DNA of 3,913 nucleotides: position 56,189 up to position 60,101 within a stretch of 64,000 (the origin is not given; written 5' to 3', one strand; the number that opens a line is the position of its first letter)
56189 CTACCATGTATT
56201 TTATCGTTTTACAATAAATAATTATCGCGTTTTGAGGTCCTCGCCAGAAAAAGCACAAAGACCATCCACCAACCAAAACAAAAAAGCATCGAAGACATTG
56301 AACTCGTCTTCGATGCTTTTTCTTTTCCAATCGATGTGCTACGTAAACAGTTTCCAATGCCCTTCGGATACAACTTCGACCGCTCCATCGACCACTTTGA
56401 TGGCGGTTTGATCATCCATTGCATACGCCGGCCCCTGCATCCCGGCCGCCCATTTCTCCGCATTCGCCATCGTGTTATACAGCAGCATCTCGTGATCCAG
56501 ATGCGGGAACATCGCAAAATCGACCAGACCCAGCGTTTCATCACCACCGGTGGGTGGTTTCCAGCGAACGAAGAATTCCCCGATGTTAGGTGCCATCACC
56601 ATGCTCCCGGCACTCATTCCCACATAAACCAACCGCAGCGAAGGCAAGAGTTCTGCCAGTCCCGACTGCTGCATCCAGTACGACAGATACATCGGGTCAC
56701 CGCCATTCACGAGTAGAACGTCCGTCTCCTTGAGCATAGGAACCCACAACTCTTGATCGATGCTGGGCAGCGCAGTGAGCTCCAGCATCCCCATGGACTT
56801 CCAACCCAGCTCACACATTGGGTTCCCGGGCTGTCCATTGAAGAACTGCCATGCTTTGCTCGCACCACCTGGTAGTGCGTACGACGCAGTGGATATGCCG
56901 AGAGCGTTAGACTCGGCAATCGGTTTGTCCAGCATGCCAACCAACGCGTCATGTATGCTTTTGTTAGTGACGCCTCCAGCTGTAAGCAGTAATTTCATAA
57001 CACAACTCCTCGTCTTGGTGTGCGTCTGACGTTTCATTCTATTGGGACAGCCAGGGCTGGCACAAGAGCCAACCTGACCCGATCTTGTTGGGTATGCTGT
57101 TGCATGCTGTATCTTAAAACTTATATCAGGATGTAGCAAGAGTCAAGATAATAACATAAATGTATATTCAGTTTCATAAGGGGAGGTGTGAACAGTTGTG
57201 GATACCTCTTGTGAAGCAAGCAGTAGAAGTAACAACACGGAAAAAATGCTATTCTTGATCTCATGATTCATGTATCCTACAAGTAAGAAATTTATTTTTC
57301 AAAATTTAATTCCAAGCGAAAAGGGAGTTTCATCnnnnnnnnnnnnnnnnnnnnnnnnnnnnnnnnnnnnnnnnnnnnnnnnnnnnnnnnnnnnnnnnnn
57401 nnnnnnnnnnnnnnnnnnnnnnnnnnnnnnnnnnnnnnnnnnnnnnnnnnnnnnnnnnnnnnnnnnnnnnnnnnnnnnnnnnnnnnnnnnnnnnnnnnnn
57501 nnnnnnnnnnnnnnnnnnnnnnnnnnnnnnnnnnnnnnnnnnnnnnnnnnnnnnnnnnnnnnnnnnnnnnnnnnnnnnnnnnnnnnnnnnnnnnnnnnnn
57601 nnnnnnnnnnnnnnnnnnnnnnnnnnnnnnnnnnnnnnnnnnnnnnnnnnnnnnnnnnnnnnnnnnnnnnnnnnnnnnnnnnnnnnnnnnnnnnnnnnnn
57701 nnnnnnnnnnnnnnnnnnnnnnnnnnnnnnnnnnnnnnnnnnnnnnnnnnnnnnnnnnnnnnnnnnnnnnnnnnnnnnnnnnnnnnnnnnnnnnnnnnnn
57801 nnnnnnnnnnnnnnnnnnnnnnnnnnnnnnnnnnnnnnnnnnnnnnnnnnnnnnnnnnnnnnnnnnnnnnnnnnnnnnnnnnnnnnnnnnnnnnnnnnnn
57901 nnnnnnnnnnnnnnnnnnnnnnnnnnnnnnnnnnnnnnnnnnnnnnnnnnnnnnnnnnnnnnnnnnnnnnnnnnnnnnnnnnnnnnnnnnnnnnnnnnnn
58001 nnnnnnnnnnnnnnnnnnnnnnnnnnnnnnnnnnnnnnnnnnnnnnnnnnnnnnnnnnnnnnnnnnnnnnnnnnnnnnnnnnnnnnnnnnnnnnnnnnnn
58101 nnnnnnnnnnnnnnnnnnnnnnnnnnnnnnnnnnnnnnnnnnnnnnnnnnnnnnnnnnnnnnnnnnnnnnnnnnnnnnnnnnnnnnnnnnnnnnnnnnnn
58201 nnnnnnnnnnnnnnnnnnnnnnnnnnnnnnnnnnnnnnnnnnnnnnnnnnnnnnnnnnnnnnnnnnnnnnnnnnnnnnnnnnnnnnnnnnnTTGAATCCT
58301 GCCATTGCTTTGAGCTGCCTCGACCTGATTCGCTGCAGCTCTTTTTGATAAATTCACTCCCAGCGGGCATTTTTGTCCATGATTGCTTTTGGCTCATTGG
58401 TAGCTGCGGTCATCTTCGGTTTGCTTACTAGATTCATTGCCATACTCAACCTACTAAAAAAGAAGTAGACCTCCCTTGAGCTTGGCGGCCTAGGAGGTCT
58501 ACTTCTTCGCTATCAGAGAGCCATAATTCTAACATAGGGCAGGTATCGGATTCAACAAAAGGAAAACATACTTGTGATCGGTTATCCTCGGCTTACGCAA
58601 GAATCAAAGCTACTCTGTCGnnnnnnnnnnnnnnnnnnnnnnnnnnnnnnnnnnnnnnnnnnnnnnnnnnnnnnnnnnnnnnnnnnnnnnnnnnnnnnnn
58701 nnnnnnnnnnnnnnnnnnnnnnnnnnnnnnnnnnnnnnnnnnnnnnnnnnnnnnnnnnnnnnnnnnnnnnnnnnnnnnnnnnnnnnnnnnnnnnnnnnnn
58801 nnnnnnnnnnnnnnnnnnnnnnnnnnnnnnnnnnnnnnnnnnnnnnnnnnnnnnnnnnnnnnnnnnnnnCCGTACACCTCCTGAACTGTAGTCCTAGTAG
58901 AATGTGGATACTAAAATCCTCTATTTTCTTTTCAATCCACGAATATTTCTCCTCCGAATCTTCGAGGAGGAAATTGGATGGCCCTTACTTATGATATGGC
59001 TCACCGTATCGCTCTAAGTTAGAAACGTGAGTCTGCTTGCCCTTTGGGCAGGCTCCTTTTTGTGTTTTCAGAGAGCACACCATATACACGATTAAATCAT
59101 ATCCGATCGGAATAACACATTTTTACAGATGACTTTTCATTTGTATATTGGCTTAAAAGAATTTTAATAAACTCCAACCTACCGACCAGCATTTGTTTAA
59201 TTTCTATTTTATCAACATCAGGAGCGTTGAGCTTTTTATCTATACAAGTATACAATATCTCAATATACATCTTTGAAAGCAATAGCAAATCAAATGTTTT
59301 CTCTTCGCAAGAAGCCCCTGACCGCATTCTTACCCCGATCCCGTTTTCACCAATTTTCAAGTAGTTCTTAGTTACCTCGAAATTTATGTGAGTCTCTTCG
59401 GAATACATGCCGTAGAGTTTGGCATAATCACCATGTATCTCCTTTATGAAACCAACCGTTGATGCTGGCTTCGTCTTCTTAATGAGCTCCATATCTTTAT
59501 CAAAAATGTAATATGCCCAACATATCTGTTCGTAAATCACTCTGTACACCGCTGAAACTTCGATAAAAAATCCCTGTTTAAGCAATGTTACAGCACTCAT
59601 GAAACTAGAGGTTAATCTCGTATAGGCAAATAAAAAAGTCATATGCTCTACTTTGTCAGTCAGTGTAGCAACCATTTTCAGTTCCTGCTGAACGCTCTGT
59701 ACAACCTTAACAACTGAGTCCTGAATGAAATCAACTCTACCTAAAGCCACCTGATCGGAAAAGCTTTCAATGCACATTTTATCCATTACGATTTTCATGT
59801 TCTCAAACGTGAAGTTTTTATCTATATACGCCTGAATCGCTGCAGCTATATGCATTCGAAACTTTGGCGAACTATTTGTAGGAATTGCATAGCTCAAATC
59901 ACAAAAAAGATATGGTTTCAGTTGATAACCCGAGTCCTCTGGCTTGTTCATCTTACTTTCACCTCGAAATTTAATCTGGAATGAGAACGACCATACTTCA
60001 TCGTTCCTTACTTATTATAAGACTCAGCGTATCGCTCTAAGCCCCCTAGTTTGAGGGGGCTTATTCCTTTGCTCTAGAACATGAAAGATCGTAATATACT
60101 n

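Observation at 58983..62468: AT-rich island 3: hypothetical genes arranged in units bounded by a conserved 19-35 nt element; two-gene overlapping operon with a PD-(D/E)xK-like protein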

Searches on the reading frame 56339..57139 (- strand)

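Call 44: search_protein_families(library=pfam, proteins=[window:56339-57139:-], max_evalue=0.001)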
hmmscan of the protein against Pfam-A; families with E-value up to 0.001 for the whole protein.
window:56339-57139:- (266 aa): 1 family
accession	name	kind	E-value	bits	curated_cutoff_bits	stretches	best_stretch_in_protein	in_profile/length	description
PF03575.23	Peptidase_S51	-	3.1e-13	50.3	23.9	1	111-256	59-205/206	Peptidase family S51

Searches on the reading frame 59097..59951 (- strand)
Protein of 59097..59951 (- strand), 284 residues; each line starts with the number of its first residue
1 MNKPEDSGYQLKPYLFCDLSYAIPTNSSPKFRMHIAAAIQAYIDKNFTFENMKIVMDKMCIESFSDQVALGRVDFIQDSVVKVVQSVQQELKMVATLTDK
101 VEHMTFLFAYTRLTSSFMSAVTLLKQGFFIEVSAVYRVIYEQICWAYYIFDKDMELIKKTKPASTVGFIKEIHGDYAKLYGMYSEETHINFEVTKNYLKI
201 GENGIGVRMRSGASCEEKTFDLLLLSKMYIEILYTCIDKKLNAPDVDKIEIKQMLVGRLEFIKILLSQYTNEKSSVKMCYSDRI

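Call 3: search_protein_families(library=pfam, proteins=[window:59097-59951:-], max_evalue=1)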
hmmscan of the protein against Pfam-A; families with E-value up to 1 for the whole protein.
window:59097-59951:- (284 aa): 1 family
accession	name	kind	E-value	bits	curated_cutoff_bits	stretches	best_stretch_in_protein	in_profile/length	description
PF18928.5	DUF5677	-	1.8e-08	35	27.1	1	105-159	3-58/166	Family of unknown function (DUF5677)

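Call 4: search_protein_families(library=padloc, proteins=[window:59097-59951:-], max_evalue=1)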
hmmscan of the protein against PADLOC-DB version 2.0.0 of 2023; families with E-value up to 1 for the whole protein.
window:59097-59951:- (284 aa): 0 families

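Call 5: search_protein_families(library=ncbifam, proteins=[window:59097-59951:-], max_evalue=1)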
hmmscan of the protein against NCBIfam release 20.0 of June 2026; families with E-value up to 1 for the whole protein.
window:59097-59951:- (284 aa): 0 families

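Call 8: search_protein_families(library=phrogs, proteins=[window:59097-59951:-], max_evalue=1)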
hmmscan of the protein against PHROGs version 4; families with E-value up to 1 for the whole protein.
window:59097-59951:- (284 aa): 1 family
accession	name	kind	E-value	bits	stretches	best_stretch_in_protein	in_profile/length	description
phrog_37488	-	unknown function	0.03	15.7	1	168-203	53-88/102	-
